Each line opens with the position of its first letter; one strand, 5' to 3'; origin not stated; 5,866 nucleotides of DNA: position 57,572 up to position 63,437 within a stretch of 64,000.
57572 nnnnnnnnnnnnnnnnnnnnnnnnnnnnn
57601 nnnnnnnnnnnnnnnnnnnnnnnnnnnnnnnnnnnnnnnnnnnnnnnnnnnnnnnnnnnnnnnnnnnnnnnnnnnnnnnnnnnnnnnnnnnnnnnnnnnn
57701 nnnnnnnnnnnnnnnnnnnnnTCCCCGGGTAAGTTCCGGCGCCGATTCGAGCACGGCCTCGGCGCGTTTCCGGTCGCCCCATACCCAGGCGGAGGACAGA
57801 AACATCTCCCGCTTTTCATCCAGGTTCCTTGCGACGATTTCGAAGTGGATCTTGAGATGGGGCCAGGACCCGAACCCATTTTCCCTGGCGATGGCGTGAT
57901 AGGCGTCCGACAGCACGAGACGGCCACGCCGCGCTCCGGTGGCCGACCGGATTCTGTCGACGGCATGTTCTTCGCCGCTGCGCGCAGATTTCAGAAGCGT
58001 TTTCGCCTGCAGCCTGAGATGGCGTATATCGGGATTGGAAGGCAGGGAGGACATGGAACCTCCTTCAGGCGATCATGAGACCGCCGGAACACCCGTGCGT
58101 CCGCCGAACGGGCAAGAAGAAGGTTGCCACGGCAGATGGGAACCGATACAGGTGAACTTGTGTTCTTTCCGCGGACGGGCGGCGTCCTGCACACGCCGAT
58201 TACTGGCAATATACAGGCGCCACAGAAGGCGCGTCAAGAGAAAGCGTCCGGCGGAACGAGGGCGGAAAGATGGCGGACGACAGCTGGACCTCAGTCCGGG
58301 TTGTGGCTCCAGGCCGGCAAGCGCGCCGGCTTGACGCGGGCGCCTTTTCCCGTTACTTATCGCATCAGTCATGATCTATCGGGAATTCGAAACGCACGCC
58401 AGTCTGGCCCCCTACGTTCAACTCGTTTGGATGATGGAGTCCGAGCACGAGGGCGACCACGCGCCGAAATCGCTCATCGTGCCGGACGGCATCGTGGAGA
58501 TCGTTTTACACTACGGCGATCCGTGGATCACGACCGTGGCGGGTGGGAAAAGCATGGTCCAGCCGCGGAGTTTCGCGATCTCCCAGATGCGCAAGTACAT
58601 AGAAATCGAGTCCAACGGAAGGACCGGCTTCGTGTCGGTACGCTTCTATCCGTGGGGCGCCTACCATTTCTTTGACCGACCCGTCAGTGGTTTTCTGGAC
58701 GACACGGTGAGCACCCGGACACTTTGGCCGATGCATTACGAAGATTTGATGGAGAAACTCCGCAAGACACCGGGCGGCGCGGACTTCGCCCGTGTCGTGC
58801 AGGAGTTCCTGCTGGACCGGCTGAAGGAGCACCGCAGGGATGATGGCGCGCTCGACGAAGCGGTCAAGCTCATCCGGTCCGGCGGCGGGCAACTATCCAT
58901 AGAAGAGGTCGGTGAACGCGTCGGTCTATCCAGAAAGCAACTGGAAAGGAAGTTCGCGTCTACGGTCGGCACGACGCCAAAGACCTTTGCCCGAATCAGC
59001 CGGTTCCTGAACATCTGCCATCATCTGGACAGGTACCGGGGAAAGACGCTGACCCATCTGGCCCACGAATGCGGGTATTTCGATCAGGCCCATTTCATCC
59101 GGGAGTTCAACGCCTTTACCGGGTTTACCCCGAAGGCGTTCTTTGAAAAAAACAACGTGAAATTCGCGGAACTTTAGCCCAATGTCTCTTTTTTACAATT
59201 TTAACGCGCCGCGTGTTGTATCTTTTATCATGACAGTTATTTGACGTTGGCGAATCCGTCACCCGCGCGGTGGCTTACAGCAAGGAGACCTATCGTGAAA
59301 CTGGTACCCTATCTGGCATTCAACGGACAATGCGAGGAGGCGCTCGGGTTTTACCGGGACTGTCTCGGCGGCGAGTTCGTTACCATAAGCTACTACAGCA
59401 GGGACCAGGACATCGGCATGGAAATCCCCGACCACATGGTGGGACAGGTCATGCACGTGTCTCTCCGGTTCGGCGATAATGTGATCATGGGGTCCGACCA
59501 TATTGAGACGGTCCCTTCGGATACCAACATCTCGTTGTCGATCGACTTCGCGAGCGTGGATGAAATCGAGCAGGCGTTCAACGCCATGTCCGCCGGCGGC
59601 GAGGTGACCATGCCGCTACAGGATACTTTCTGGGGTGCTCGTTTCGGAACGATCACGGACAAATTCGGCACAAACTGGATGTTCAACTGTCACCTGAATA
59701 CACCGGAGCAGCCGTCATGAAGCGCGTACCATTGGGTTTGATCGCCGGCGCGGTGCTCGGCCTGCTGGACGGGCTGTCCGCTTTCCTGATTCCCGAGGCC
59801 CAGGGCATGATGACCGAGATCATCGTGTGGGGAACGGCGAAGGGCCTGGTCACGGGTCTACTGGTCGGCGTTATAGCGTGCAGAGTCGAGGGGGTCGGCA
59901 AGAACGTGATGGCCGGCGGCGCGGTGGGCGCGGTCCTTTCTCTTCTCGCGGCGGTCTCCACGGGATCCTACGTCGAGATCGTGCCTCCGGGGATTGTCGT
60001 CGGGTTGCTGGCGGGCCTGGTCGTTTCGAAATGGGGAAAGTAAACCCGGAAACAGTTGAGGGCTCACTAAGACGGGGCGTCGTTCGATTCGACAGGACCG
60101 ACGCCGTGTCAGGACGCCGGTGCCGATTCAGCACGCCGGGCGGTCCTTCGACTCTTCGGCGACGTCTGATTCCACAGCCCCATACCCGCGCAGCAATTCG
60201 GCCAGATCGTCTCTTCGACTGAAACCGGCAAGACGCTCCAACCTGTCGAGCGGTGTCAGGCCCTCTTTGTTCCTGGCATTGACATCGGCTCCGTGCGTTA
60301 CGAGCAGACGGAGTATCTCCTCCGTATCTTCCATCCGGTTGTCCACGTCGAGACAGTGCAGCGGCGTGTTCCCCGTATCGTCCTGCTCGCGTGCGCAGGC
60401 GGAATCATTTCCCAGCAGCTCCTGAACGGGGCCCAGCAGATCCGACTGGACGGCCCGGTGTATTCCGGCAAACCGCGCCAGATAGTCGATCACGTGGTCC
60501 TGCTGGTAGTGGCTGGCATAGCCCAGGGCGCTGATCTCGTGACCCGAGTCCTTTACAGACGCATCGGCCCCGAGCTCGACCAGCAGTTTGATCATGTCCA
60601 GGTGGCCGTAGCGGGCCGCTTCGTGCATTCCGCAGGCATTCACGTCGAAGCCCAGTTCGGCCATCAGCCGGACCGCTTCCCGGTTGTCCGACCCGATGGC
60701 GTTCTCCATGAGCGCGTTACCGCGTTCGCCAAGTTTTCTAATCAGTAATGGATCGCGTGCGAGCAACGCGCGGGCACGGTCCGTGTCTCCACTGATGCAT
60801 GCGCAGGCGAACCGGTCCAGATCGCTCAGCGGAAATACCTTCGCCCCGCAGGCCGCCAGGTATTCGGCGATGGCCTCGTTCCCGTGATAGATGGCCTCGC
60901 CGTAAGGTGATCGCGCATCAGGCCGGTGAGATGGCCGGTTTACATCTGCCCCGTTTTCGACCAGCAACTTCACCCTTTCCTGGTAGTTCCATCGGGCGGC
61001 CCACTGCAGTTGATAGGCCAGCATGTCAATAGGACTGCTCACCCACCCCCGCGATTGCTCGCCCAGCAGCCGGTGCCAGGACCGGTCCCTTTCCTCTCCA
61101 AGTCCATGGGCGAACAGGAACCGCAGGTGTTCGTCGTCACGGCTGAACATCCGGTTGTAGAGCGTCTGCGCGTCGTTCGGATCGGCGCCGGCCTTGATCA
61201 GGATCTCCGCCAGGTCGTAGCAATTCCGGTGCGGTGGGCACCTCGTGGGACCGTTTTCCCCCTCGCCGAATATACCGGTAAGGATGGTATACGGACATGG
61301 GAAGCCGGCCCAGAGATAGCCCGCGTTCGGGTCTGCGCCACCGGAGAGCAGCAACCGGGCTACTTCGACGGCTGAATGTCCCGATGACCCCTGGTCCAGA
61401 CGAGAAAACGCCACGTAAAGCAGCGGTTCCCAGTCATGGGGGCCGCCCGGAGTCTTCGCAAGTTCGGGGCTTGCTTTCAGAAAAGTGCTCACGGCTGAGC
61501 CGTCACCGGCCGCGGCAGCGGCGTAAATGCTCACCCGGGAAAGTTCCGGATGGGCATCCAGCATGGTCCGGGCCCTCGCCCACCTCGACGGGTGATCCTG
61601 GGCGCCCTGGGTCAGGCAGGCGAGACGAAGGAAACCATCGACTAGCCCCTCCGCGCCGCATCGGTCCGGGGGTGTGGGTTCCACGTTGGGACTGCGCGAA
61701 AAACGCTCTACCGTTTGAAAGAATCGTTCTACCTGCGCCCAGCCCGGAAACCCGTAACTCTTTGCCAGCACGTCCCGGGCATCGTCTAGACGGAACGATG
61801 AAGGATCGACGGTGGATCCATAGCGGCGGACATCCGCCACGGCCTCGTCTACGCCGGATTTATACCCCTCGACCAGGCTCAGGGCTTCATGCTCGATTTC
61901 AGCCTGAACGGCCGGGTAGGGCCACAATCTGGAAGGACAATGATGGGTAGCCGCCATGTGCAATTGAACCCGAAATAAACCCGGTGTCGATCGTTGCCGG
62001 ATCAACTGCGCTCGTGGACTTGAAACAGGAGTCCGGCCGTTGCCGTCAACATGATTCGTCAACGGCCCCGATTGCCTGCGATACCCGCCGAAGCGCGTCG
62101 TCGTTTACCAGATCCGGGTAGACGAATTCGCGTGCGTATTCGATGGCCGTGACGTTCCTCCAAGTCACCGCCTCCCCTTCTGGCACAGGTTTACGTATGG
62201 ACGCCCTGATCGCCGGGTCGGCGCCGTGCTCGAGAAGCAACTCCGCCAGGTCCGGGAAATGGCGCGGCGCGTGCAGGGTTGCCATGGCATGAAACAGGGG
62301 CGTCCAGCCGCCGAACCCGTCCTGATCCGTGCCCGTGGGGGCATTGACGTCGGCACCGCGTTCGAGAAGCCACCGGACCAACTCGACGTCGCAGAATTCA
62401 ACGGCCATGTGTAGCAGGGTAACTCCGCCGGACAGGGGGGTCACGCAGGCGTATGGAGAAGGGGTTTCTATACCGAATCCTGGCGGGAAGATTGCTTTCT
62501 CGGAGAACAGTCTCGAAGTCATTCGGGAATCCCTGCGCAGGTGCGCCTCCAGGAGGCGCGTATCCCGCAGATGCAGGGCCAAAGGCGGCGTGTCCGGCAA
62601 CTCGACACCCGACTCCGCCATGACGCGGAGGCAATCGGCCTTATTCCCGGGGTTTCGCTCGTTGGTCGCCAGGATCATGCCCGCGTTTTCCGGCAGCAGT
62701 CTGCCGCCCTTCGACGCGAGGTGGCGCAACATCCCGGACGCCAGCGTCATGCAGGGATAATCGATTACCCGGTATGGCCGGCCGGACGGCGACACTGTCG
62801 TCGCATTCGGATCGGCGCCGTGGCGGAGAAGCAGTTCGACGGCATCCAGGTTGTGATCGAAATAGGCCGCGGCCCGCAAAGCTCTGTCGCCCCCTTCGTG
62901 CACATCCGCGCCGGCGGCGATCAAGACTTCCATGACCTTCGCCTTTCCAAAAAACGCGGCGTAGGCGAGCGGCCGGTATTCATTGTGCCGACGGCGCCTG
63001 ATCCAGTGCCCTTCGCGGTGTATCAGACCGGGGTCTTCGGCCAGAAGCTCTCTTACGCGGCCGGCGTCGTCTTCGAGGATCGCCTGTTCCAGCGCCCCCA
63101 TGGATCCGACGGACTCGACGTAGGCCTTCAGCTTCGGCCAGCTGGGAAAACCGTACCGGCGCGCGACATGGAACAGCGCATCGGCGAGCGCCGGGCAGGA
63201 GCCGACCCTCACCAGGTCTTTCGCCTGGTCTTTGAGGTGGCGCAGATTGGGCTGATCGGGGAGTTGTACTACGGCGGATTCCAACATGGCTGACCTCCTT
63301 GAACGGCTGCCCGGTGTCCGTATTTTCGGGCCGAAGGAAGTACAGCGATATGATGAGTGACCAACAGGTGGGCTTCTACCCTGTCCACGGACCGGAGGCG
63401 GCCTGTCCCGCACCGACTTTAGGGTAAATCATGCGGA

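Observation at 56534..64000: Cluster of four ankyrin-repeat paralogs sharing a conserved N-terminal ~55-aa motif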

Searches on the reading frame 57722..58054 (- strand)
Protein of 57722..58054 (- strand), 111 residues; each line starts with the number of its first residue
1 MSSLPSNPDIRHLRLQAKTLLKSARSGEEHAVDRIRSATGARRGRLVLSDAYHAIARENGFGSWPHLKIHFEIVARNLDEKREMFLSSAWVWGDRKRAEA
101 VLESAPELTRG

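Call 9: search_protein_families(library=pfam, proteins=[window:57722-58054:-], max_evalue=10)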
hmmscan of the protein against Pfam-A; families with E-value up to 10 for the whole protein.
seq(111 aa): 0 families

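Call 10: search_solved_structures(query=window:57722-58054:-, max_evalue=10)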
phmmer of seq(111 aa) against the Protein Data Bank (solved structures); distinct sequences matched with E-value up to 10: 1.
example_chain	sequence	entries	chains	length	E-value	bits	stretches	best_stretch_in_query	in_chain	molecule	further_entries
6hiv_A9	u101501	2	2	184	0.45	14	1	63-96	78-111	bL36m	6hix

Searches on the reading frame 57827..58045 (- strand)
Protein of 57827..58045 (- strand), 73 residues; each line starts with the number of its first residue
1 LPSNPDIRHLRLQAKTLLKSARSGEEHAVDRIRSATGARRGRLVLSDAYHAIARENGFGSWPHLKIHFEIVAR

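Call 12: find_homologous_proteins(query=A2, max_evalue=0.001)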
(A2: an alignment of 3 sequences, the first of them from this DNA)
Query A2 (3 sequences) (73 aa, profile of the alignment): 226 proteins with E <= 0.001 among 249 candidates; the best 120 are listed.
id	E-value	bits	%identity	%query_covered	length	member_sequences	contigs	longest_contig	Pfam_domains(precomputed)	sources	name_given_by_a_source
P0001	5.3e-29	118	89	99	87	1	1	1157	-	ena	-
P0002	6.0e-14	70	46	96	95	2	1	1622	-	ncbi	-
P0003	7.5e-14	69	36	95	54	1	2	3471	-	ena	-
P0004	4.0e-13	67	36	95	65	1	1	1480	-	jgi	jgi:hypothetical protein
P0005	7.6e-13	66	35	93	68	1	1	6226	-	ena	-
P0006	9.2e-13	66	39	95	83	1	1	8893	-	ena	-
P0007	9.9e-13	66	39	95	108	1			-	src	-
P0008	1.3e-12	65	41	95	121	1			-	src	-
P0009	1.6e-12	65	43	99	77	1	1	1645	-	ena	-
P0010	1.7e-12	65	36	95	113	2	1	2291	-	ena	-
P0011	2.0e-12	65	39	95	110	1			-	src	-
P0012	2.1e-12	65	36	95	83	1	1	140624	-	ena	-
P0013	2.3e-12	65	42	95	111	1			-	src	-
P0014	2.5e-12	65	39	95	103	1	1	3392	-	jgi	jgi:hypothetical protein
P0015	2.8e-12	64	41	95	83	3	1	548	-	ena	-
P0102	1.4e-10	59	41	97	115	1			PF20066.6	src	-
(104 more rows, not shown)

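Call 60: search_protein_families(library=pfam, proteins=[P0102, P0405, P0425], max_evalue=0.01)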
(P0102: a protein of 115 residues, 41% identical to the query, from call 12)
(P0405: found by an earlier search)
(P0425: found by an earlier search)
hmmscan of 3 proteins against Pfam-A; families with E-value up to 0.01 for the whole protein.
P0102 (115 aa): 1 family
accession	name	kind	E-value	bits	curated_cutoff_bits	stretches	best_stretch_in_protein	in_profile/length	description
PF20066.5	Glyoxalase_8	-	1.8e-06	28.5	23.7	1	8-62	5-59/143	Glyoxalase superfamily protein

P0405 (471 aa): 6 families
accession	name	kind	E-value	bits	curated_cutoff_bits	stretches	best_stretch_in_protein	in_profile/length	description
PF12796.13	Ank_2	-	3e-26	92.3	27.3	3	201-281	8-84/90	Ankyrin repeats (3 copies)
PF00023.36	Ank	-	4e-20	71.2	21.1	1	410-440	2-32/33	Ankyrin repeat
PF13637.12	Ank_4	-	6.7e-19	68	22.7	2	374-430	1-50/50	Ankyrin repeats (many copies)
PF13606.12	Ank_3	-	2.1e-17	61.6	22.3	1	410-436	2-28/30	Ankyrin repeat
PF13857.12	Ank_5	-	2.3e-09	37.8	27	0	408-441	14-47/56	Ankyrin repeats (many copies)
PF20066.5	Glyoxalase_8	-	1.8e-05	25.2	23.7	1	8-58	5-55/143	Glyoxalase superfamily protein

P0425 (442 aa): 1 family
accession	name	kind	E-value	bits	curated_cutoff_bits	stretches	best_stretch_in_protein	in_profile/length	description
PF19777.4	DUF6263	-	0.0059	16.7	26.7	0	279-313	91-127/196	Family of unknown function (DUF6263)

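Call 70: search_protein_families(library=ncbifam, proteins=[P0102, P0405, P0002, P0425], max_evalue=0.01)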
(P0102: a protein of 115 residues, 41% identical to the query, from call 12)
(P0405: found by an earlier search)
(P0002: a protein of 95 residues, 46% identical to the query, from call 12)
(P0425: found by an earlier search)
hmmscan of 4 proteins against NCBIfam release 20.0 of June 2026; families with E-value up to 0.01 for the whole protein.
P0102 (115 aa): 1 family
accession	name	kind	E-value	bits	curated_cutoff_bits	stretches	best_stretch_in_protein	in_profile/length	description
NF004629.0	PRK05973.1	equivalog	0.0034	16.4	156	1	13-60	9-51/237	DNA helicase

P0405 (471 aa): 6 families
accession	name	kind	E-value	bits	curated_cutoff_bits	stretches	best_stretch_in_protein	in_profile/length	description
NF043029.1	T4SS_AnkY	equivalog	1.3e-12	47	600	2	202-254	470-522/543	Dot/Icm T4SS effector AnkY/LegA9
NF041931.2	MzaA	equivalog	6.7e-09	35.1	800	1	408-466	33-90/726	MZA anti-phage system associated sigma-70 family RNA polymerase sigma factor MzaA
NF043023.1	T4SS_AnkH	equivalog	3.1e-08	32.8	600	1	204-253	46-95/467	Dot/Icm T4SS effector AnkH/LegA3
TIGR00870.1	trp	subfamily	8.5e-05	20.8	498.75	0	339-437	56-158/747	transient-receptor-potential calcium channel protein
NF043022.1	T4SS_AnkG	equivalog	0.0022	16.8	500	0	178-234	391-447/455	Dot/Icm T4SS effector AnkG/AnkZ/LegA7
NF043027.1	T4SS_AnkQ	equivalog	0.0058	15.3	700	0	202-254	339-395/496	Dot/Icm T4SS effector AnkQ/LegA10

P0002 (95 aa): 0 families

P0425 (442 aa): 0 families

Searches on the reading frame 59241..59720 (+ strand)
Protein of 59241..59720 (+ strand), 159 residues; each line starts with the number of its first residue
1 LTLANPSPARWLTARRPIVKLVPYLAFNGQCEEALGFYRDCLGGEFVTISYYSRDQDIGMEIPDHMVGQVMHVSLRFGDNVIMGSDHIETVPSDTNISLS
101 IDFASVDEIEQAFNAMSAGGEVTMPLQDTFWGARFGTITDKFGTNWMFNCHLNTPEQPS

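Call 3: search_protein_families(library=pfam, proteins=[window:59241-59720:+], max_evalue=0.01)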
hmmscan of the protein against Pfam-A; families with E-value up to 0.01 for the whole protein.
window:59241-59720:+ (159 aa): 2 families
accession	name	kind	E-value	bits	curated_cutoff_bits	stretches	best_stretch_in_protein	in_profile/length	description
PF00903.31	Glyoxalase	-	3.9e-12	47.1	20.6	1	22-148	3-121/121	Glyoxalase/Bleomycin resistance protein/Dioxygenase superfamily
PF06983.19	3-dmu-9_3-mt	-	6.2e-11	43.3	24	1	20-146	2-113/116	3-demethylubiquinone-9 3-methyltransferase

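Call 8: search_protein_families(library=ncbifam, proteins=[window:59241-59720:+], max_evalue=0.01)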
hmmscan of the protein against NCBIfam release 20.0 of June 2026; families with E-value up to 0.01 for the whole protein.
window:59241-59720:+ (159 aa): 1 family
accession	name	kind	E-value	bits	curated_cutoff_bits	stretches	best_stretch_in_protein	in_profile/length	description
NF007537.0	PRK10148.1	equivalog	4e-21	76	122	1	20-152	2-142/147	VOC family metalloprotein YjdN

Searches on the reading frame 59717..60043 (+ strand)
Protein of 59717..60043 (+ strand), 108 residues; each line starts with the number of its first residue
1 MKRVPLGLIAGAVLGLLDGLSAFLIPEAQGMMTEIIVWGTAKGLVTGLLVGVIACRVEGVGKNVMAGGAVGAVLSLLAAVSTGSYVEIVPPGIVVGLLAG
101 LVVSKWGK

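Call 3: search_protein_families(library=pfam, proteins=[window:59717-60043:+], max_evalue=0.01)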
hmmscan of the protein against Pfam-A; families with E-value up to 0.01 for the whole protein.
window:59717-60043:+ (108 aa): 0 families

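Call 8: search_protein_families(library=ncbifam, proteins=[window:59717-60043:+], max_evalue=0.01)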
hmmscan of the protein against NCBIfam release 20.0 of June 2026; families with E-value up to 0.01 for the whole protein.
window:59717-60043:+ (108 aa): 0 families

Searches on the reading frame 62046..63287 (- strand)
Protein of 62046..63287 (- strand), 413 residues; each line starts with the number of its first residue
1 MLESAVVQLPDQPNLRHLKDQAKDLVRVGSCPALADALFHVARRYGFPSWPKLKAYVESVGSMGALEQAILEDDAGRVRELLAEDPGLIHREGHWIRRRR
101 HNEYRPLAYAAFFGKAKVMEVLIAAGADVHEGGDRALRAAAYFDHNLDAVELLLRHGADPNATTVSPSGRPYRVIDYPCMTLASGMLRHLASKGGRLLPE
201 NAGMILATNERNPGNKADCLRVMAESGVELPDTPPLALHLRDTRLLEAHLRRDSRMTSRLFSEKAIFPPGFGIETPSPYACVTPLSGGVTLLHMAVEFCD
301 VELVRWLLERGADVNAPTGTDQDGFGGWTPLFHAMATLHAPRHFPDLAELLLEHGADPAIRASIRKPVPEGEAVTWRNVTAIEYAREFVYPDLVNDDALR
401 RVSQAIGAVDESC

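Call 3: search_protein_families(library=pfam, proteins=[window:62046-63287:-], max_evalue=0.01)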
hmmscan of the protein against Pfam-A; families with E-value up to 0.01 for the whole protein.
window:62046-63287:- (413 aa): 5 families
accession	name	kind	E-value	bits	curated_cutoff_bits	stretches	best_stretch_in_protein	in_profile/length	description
PF00023.36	Ank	-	9.7e-23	79.4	21.1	3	288-318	2-32/33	Ankyrin repeat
PF12796.13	Ank_2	-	4e-19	69.4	27.3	2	77-163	12-89/90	Ankyrin repeats (3 copies)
PF13606.12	Ank_3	-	5.8e-18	63.3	22.3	1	288-316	2-30/30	Ankyrin repeat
PF13637.12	Ank_4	-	4.5e-15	55.8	22.7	1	292-339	1-42/50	Ankyrin repeats (many copies)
PF13857.12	Ank_5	-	3.8e-11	43.5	27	1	286-318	14-46/56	Ankyrin repeats (many copies)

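Call 8: search_protein_families(library=ncbifam, proteins=[window:62046-63287:-], max_evalue=0.01)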
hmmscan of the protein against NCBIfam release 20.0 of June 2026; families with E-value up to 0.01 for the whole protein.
window:62046-63287:- (413 aa): 6 families
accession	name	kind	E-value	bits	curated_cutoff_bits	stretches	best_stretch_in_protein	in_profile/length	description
NF043023.1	T4SS_AnkH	equivalog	8.6e-10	37.9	600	1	102-190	31-117/467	Dot/Icm T4SS effector AnkH/LegA3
NF043022.1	T4SS_AnkG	equivalog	2.8e-05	23.1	500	0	288-367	365-438/455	Dot/Icm T4SS effector AnkG/AnkZ/LegA7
NF043029.1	T4SS_AnkY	equivalog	0.00062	18.3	600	0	290-362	460-521/543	Dot/Icm T4SS effector AnkY/LegA9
NF041931.2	MzaA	equivalog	0.00084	18.3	800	0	93-159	25-92/726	MZA anti-phage system associated sigma-70 family RNA polymerase sigma factor MzaA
TIGR00870.1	trp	subfamily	0.0029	15.7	498.75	1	284-318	127-161/747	transient-receptor-potential calcium channel protein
NF004629.0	PRK05973.1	equivalog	0.0047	16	156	1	16-66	8-57/237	DNA helicase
